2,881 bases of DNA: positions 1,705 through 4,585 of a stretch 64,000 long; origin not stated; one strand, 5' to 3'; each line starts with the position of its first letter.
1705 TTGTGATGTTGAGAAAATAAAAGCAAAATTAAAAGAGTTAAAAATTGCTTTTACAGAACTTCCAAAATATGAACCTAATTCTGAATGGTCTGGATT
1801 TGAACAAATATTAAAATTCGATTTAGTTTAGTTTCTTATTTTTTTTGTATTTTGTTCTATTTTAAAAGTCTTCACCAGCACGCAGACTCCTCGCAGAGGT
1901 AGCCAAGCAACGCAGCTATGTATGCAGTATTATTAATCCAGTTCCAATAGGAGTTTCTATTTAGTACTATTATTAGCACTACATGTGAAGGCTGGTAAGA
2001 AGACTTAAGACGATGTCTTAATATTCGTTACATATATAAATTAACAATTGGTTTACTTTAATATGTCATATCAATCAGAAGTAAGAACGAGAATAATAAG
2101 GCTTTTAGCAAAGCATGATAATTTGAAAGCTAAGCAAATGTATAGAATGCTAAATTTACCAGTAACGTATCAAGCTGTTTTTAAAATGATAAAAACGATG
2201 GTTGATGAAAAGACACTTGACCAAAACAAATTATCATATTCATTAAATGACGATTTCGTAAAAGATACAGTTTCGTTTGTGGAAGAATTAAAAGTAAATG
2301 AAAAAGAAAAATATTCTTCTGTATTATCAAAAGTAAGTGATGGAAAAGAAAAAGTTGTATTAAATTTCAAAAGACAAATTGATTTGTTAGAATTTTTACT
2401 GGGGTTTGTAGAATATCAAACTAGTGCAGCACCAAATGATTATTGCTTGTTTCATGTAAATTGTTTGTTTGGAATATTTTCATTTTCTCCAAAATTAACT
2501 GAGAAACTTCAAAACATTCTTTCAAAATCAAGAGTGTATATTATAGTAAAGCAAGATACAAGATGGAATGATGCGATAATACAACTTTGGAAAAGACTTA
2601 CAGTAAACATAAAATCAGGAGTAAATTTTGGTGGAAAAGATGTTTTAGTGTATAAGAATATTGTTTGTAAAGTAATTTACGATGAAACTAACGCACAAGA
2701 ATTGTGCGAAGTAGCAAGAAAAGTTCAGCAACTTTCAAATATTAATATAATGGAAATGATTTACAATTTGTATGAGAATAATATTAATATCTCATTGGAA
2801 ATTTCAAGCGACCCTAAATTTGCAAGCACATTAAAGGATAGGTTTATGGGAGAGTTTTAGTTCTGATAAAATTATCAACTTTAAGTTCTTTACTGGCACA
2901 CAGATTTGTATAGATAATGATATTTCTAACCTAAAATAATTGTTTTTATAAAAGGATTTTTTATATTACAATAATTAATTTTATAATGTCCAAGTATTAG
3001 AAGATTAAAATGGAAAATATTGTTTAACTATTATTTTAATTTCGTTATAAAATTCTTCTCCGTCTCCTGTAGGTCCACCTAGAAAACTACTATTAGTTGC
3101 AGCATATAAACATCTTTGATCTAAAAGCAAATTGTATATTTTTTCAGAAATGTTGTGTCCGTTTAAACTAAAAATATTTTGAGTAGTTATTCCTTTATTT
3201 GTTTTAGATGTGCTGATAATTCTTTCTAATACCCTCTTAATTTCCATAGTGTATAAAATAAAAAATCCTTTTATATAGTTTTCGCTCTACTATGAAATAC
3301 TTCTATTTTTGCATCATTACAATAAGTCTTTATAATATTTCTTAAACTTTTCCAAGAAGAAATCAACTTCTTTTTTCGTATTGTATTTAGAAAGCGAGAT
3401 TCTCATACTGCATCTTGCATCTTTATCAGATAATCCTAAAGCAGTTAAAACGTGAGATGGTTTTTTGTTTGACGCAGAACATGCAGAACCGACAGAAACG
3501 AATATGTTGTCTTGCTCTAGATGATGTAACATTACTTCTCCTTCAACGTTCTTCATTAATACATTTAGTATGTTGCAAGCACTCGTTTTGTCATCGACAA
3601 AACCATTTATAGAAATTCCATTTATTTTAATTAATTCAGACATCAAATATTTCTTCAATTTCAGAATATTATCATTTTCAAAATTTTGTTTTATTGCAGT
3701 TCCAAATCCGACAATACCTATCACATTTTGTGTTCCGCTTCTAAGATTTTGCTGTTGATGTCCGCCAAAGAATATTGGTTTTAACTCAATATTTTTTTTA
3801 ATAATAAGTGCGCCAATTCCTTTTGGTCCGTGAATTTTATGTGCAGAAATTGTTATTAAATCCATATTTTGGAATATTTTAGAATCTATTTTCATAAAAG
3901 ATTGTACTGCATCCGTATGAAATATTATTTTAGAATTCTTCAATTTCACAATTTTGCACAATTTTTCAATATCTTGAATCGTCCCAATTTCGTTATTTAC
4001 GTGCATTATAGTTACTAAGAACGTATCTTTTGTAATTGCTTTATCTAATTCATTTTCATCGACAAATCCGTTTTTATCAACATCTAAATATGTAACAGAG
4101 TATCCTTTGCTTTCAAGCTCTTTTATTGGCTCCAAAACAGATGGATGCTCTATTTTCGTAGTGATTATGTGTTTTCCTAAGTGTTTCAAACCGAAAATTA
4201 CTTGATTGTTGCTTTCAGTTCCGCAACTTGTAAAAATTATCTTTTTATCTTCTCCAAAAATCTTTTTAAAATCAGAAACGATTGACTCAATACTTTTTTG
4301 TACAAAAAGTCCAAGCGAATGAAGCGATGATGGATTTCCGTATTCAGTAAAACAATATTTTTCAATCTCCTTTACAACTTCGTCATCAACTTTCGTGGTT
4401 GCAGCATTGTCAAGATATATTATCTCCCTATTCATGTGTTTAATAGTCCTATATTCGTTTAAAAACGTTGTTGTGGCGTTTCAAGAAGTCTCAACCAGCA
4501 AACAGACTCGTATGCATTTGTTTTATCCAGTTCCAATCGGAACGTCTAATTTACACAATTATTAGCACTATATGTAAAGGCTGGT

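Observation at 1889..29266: Nested 32-nt hairpin module I inside the element: five instances, one inverted relative to its host, one tandem pair with a triple compensatory stem change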

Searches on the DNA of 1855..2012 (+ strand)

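Call 68: build_rna_model(alignment_id=A1, structure=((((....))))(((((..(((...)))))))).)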
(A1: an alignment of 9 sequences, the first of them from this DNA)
Model R1 built from alignment A1 (9 sequences, 34 columns); structure: as given.
model positions 33; base pairs 12; branch points 1; effective number of sequences 9; information 1.453 bits per position. Calibrated on 0.2 Mb of random sequence (short: E-values are rough).
structure used (alignment columns):
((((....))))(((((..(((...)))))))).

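Call 69: search_with_rna_model(model_id=R1, source=window, filters=off, max_evalue=10)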
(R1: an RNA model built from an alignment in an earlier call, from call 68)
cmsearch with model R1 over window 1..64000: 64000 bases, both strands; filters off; matches with E-value up to 10: 25.
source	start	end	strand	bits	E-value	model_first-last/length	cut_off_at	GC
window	25017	25050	+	56.8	1.8e-14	1-33/33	no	0.56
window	29232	29264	+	51.3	7.1e-13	1-33/33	no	0.48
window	12149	12179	+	50.8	1e-12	1-33/33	no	0.61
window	1889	1919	+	47.7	7.8e-12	1-33/33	no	0.58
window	29200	29231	+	35.8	2.2e-08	1-32/33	no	0.44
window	35584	35617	+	12.1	0.16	1-33/33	no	0.26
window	39783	39802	+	8.5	1.7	1-33/33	no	0.1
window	1198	1229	+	8.5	1.8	1-33/33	no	0.19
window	14402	14429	+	8.2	2.2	1-33/33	no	0.32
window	25008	25028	-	8.2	2.2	1-33/33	no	0.43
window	27382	27411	+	8.1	2.3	1-33/33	no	0.33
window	52775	52792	-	7.6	3.1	1-33/33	no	0.28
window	16685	16714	+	7.6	3.3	1-33/33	no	0.17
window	8176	8207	-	7.4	3.6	1-33/33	no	0.12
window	18319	18351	-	7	4.7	1-33/33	no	0.18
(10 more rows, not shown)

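Call 70: search_with_rna_model(model_id=R1, sources=[L105, L108, L111, L112, L113, L115, L116, L117, L118, L119, L121, L123, L125, L126, L129, L131, L134, L139], filters=off, max_evalue=10)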
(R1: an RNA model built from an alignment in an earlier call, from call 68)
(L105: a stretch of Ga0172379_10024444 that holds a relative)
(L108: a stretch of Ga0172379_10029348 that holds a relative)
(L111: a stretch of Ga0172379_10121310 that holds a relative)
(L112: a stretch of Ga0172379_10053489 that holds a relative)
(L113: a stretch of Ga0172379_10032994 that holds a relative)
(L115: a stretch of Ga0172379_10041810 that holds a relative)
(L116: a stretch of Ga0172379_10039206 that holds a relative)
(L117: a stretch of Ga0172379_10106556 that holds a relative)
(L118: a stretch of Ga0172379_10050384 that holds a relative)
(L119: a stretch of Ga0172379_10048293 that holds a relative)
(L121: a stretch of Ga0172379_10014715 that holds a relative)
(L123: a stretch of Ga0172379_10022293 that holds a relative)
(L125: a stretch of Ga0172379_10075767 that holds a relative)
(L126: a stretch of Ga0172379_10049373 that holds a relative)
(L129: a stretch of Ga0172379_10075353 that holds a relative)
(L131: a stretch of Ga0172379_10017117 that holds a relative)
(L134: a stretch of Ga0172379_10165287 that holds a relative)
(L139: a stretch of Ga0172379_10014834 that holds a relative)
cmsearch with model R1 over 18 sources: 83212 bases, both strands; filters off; matches with E-value up to 10: 29.
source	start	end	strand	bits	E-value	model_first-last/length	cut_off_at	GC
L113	490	523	-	56.8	2.4e-14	1-33/33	no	0.56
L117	460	492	+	54.6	1e-13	1-33/33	no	0.64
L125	394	427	-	54.2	1.3e-13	1-33/33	no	0.5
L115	598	631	+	51.1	1.1e-12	1-33/33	no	0.56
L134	693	724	-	16.7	0.0099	1-33/33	no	0.22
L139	1832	1858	-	9.7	1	1-33/33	no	0.33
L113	940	963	-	9.3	1.4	1-33/33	no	0.38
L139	7504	7525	-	9.2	1.4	1-33/33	no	0.23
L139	6562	6582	-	8.7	2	1-33/33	no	0.48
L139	5086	5104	-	8.4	2.4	1-33/33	no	0.42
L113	512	532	+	8.3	2.5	1-33/33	no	0.48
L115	589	609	-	8.3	2.5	1-33/33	no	0.48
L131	2767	2791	+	8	3.2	1-33/33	no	0.4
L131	3274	3299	-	7.9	3.3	1-33/33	no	0.31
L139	8080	8110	+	7.9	3.4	1-33/33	no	0.35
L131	5633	5656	+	7.6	4.3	1-33/33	no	0.17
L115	1095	1117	-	7.4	4.6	1-33/33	no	0.35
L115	1688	1716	-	7.4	4.7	1-33/33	no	0.31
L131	3090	3123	-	7.2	5.3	1-33/33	no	0.29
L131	2239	2254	+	7.1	5.9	1-33/33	no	0.44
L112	1047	1076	+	7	6.3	1-33/33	no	0.23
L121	6150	6195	+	7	6.4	1-33/33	no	0.26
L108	4584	4626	+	6.8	6.9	1-33/33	no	0.44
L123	1550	1578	+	6.8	6.9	1-33/33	no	0.21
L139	2807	2825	+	6.8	7.2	1-33/33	no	0.16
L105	1499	1532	+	6.8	7.2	1-33/33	no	0.15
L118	311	342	-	6.7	7.8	1-33/33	no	0.28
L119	768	802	+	6.6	8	1-33/33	no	0.31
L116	1414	1442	-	6.4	9.2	1-33/33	no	0.28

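Call 81: search_dna_similar(query=window:1855-2012:+, collection=phages, mode=distant, max_evalue=0.01, max_rows=5)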
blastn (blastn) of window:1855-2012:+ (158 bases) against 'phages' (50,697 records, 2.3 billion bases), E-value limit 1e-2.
No match.

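Call 82: search_dna_similar(query=window:1855-2012:+, collection=plasmids, mode=distant, max_evalue=0.01, max_rows=5)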
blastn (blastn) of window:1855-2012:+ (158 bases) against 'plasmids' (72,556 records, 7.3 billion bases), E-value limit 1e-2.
No match.

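Call 90: search_with_rna_model(model_id=R1, sources=[L081, L082, L104, L133], filters=off, max_evalue=1)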
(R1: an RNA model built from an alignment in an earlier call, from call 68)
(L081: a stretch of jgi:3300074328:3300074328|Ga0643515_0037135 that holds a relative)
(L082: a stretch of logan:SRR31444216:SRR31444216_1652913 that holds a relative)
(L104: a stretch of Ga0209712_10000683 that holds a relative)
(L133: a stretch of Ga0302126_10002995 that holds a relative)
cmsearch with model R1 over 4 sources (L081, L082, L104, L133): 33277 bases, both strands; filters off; matches with E-value up to 1: 1.
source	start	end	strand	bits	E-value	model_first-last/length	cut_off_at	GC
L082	165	205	+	10.8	0.2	1-33/33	no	0.41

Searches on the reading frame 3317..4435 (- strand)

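Call 16: search_protein_families(library=ncbifam, proteins=[window:3317-4435:-])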
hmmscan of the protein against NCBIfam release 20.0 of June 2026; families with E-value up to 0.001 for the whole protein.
window:3317-4435:- (372 aa): 24 families
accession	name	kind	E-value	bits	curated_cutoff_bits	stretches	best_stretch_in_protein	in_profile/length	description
TIGR03402.1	FeS_nifS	equivalog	2.3e-110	368.9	530.75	1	6-366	1-368/379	cysteine desulfurase NifS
TIGR03235.1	DNA_S_dndA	equivalog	7.1e-101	338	480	1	7-348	1-353/353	cysteine desulfurase DndA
TIGR02006.1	IscS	equivalog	1e-91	308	643.2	1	6-366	5-373/402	IscS subfamily cysteine desulfurase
NF010611.0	PRK14012.1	equivalog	6.9e-91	305.2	548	1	5-366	6-377/406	IscS subfamily cysteine desulfurase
TIGR03403.1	nifS_epsilon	equivalog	6.5e-88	295.1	587.7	1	6-367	1-372/382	NifS family cysteine desulfurase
NF002806.0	PRK02948.1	subfamily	8.5e-83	278.4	304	1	5-367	1-371/381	IscS subfamily cysteine desulfurase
TIGR01979.1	sufS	subfamily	5.7e-45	153.9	475.1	1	3-367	17-398/403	SufS family cysteine desulfurase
TIGR01977.1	am_tr_V_EF2568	hypoth_equivalog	1.8e-43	149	377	1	6-363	1-372/376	cysteine desulfurase family protein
NF041166.1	f2_encap_cargo1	exception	3e-30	105.9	800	1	3-365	244-621/623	family 2A encapsulin nanocompartment cargo protein cysteine desulfurase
NF040779.1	Sec_lyase_SclA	exception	1.3e-29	103.3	525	1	6-366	1-375/378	selenocysteine lyase SclA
TIGR01976.1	am_tr_V_VC1184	hypoth_equivalog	3.4e-22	79.3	352.35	2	4-216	18-235/401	cysteine desulfurase-like protein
NF006791.0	PRK09295.1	equivalog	7.7e-22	77.9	661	1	4-364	23-398/406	cysteine desulfurase SufS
NF008126.0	PRK10874.1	equivalog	1.8e-20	73.4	607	1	3-364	18-392/401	cysteine desulfurase CsdA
TIGR03392.1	FeS_syn_CsdA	equivalog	2.2e-20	73.2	493.6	1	3-365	15-390/398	cysteine desulfurase CsdA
TIGR04343.1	egtE_PLP_lyase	equivalog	1.7e-10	40.2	400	1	63-251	71-264/370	ergothioneine biosynthesis PLP-dependent enzyme EgtE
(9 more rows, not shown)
